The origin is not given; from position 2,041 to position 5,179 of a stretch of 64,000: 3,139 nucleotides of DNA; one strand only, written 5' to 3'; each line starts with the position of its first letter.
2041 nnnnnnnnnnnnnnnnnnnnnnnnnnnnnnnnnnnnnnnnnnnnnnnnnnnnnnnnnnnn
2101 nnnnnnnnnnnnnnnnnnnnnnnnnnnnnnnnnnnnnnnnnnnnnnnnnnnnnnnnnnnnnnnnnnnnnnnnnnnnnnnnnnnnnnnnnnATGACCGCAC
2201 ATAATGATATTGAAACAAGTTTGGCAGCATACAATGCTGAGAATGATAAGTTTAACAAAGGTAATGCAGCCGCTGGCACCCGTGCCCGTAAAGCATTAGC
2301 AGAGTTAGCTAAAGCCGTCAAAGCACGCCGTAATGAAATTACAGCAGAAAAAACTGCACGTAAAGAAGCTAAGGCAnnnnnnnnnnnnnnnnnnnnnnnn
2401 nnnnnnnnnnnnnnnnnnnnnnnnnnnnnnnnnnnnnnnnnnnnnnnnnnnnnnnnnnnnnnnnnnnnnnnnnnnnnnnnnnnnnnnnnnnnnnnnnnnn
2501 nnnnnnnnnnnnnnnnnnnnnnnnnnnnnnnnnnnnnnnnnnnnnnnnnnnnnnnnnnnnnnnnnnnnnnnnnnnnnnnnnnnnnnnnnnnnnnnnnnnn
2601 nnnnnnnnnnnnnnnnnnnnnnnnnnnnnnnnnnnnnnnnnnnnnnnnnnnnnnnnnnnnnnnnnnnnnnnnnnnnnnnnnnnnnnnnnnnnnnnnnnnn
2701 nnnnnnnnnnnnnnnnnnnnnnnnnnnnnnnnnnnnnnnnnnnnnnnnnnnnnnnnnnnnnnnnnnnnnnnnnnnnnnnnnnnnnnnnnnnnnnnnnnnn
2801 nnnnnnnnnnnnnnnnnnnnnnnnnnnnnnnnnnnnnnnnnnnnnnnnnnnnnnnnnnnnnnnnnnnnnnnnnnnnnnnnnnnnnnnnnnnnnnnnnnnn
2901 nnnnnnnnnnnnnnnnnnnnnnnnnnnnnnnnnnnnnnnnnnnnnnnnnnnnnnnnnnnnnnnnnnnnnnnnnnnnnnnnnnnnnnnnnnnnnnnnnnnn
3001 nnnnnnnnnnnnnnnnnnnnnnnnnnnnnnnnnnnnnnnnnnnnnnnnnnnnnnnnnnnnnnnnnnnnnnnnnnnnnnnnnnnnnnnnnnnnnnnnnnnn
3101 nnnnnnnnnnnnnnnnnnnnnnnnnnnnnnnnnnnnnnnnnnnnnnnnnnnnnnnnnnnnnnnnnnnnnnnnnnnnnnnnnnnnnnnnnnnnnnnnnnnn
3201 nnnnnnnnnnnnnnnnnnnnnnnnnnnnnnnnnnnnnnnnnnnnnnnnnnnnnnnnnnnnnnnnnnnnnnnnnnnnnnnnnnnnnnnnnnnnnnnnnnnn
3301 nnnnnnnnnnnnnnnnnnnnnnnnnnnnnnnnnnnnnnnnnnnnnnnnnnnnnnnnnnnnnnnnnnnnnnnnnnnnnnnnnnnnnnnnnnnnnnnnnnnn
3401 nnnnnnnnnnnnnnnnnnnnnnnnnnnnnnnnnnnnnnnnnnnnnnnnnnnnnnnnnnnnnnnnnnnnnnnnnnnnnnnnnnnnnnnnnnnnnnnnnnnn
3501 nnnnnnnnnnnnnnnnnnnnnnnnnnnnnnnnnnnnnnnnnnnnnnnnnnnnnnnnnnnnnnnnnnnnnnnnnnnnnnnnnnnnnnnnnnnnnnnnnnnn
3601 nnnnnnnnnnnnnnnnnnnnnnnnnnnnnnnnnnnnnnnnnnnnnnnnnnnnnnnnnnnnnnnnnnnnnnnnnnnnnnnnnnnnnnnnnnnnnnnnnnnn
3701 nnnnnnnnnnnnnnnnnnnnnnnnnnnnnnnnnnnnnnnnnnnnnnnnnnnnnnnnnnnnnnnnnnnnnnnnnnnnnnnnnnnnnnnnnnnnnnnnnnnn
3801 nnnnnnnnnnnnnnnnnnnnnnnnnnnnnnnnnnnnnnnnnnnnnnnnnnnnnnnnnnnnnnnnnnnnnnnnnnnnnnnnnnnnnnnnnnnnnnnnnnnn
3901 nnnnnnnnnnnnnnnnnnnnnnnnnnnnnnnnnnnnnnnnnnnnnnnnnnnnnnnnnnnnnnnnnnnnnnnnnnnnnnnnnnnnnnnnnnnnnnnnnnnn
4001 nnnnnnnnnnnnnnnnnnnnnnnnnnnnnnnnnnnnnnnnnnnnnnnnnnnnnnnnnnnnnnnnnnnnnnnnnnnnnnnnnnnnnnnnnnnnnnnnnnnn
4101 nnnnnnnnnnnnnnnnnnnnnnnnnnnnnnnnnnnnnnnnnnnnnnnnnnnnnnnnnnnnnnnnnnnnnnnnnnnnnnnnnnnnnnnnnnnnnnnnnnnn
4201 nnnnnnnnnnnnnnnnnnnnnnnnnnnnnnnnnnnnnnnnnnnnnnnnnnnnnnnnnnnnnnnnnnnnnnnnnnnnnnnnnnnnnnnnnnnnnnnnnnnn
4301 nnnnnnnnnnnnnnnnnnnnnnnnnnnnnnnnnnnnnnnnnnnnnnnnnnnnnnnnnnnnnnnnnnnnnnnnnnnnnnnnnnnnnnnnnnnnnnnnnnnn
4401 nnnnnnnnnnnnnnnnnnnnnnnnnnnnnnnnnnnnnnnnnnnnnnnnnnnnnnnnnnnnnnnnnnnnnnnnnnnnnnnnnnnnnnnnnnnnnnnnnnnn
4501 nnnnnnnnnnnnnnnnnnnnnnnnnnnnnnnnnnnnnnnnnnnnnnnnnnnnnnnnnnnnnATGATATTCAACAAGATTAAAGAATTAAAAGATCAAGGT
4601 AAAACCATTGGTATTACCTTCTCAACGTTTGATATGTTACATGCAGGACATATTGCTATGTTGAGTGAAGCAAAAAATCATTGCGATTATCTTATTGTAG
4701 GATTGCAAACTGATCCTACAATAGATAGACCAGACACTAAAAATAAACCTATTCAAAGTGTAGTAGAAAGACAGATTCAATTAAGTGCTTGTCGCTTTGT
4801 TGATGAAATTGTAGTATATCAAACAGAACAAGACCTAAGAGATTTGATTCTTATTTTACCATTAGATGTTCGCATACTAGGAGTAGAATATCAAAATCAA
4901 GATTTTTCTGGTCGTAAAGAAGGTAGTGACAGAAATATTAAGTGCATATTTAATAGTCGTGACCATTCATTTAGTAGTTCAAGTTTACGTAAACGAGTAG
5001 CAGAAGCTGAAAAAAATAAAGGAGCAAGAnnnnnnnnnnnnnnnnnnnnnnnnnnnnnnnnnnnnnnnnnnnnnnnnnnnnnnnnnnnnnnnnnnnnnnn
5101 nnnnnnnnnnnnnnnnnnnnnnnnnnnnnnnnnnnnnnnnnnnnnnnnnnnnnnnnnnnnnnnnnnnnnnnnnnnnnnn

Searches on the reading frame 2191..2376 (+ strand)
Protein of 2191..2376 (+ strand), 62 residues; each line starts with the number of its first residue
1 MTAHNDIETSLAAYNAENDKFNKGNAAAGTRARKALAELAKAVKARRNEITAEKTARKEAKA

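Call 80: search_protein_families(library=pfam, alignment_id=A3, max_evalue=0.0001)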
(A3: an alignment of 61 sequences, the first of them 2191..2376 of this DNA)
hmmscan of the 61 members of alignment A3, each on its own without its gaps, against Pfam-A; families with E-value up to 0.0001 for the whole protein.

A. member 1, window:2191-2376:+ (62 aa): 1 family
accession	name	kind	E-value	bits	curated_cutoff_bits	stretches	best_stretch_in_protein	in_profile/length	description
PF07432.18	Hc1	-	2e-12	47.2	23.5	1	4-55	4-56/57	Histone H1-like protein Hc1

B. families by the number of members that match (of 61 scanned): 22 families
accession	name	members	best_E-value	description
PF01227.27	GTP_cyclohydroI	1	1.1e-61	GTP cyclohydrolase I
PF02617.22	ClpS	1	8.1e-24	ATP-dependent Clp protease adaptor protein ClpS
PF00383.29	dCMP_cyt_deam_1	1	2e-21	Cytidine and deoxycytidylate deaminase zinc-binding region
PF11953.13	DUF3470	1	6.4e-16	Domain of unknown function (DUF3470)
PF01242.24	PTPS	1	7.2e-15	6-pyruvoyl tetrahydropterin synthase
PF10614.14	CsgF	1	1.7e-14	Type VIII secretion system (T8SS), CsgF protein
PF14437.12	MafB19-deam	1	3.3e-13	MafB19-like deaminase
PF07432.18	Hc1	1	2e-12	Histone H1-like protein Hc1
PF19846.4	DUF6321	1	4.2e-12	Domain of unknown function (DUF6321)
PF01467.32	CTP_transf_like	1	4.6e-12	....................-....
PF10504.14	DUF2452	1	5e-09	Protein of unknown function (DUF2452)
PF06941.18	NT5C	1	1.5e-08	5' nucleotidase, deoxy (Pyrimidine), cytosolic type C protein (NT5C)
PF11750.13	DUF3307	1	2.4e-07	Protein of unknown function (DUF3307)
PF10263.15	SprT-like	1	2.7e-07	SprT-like family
PF00037.32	Fer4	1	4.7e-07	4Fe-4S binding domain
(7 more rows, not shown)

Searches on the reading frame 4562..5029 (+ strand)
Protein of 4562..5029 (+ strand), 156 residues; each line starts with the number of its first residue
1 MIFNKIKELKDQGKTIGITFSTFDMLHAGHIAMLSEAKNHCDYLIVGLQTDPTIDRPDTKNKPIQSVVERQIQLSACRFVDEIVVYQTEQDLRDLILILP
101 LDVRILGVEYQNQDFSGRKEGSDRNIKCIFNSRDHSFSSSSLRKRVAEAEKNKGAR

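Call 93: search_protein_families(library=pfam, proteins=[window:4562-5029:+], max_evalue=0.0001)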
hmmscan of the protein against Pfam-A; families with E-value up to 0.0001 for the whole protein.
window:4562-5029:+ (156 aa): 2 families
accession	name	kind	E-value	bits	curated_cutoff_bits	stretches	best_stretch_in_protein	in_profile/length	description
PF01467.32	CTP_transf_like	-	4.6e-12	46.7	21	1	20-112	3-92/133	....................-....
PF02569.21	Pantoate_ligase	-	9.1e-05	22.2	20.7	0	6-53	13-59/268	Pantoate-beta-alanine ligase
